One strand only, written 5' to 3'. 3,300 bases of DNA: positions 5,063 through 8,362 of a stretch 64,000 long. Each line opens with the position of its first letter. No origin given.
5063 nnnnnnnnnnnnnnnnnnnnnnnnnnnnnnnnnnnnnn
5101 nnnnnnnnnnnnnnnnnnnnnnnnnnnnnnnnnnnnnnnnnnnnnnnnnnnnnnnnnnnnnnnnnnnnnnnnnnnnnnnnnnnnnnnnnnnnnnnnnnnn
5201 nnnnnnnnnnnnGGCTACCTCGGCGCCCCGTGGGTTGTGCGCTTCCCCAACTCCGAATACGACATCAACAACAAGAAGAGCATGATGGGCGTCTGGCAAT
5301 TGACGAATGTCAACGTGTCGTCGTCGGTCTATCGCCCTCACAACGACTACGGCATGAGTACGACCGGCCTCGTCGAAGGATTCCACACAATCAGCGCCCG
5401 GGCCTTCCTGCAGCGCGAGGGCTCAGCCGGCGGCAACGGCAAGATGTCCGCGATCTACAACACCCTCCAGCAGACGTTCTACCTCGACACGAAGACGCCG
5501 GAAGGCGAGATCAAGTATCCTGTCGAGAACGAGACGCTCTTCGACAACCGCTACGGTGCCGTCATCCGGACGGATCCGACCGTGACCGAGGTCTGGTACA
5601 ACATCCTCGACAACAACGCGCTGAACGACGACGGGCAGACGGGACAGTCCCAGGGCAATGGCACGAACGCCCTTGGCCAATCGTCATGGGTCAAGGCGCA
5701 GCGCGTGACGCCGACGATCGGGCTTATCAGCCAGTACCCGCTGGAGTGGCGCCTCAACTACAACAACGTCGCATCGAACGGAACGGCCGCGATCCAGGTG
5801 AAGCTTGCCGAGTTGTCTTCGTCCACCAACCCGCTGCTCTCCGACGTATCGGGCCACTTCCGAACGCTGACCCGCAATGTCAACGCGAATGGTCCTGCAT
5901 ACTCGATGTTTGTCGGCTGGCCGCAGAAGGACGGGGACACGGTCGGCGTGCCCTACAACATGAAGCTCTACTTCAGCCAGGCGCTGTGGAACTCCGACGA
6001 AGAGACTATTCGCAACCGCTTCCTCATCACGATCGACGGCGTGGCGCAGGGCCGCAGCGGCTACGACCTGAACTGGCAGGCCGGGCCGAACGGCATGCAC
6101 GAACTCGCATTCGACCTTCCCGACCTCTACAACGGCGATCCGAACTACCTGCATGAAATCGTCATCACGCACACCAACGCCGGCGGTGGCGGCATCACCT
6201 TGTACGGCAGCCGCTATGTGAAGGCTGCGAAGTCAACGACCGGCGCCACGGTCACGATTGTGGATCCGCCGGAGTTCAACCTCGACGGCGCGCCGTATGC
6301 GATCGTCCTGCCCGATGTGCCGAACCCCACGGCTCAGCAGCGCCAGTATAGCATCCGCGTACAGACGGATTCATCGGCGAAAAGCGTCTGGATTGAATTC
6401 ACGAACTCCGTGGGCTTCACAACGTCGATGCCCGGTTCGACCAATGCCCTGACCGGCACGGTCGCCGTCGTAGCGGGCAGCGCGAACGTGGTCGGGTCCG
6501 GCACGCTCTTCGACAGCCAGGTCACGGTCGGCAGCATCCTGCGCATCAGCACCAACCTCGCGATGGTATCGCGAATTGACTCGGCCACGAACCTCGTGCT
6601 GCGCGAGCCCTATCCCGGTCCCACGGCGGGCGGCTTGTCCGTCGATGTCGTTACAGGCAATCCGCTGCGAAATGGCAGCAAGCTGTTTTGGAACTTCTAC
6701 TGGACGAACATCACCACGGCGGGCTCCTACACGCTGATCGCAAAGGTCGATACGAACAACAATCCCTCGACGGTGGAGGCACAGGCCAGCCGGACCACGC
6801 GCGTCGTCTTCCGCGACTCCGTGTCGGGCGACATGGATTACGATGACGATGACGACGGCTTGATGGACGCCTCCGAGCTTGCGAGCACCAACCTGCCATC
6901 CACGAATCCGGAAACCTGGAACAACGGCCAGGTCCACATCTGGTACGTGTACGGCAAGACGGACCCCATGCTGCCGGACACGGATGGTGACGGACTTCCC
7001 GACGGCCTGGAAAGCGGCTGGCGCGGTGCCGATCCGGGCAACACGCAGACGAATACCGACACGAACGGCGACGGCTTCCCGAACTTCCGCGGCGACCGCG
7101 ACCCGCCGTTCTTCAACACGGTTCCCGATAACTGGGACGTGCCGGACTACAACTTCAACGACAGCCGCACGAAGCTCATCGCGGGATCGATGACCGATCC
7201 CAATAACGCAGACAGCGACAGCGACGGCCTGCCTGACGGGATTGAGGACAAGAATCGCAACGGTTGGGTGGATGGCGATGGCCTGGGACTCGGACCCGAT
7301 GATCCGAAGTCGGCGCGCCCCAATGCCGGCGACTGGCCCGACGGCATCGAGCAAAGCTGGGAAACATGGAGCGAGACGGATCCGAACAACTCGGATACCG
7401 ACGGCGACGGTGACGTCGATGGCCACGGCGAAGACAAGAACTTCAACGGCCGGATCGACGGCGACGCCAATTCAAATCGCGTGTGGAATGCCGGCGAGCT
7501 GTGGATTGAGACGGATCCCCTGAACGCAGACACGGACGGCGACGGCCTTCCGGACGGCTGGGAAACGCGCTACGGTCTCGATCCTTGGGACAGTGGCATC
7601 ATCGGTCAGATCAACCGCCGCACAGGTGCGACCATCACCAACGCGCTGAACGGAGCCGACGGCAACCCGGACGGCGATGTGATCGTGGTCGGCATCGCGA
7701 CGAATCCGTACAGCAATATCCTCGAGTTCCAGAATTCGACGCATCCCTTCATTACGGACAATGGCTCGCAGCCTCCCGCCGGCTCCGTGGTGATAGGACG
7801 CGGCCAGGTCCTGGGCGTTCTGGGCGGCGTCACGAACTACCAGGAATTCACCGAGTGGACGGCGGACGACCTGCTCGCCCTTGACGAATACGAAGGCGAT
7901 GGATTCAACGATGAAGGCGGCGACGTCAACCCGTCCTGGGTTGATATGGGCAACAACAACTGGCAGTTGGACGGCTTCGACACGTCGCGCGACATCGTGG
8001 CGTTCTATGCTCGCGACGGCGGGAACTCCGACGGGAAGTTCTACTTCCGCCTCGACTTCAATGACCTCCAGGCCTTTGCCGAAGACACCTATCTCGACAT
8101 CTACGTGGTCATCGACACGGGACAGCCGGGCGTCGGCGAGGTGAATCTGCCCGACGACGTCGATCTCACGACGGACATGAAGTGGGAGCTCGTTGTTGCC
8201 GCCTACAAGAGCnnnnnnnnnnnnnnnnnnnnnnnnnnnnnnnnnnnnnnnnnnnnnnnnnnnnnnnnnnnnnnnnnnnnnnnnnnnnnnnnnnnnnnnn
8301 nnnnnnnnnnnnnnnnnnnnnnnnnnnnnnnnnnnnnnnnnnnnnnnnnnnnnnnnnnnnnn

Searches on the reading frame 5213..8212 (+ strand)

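Call 11: search_protein_families(library=pfam, proteins=[window:5213-8212:+], max_evalue=0.01)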
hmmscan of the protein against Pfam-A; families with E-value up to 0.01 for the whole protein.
window:5213-8212:+ (1000 aa): 1 family
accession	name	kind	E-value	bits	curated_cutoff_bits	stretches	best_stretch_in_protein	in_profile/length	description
PF18884.5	TSP3_bac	-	0.0009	19.5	25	1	773-791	1-19/22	Bacterial TSP3 repeat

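Call 84: search_protein_families(library=ncbifam, proteins=[window:5213-8212:+], max_evalue=0.01)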
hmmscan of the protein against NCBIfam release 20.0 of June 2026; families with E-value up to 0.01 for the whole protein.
window:5213-8212:+ (1000 aa): 2 families
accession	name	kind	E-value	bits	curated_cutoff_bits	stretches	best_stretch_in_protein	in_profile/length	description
NF033765.2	gliding_CglD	equivalog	4.9e-20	71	400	2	543-754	106-313/1124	adventurous gliding motility lipoprotein CglD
NF047639.1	throspo3_MtsD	equivalog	3.4e-08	32.1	800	2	759-798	468-507/651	cell-cell cohesion protein MtsD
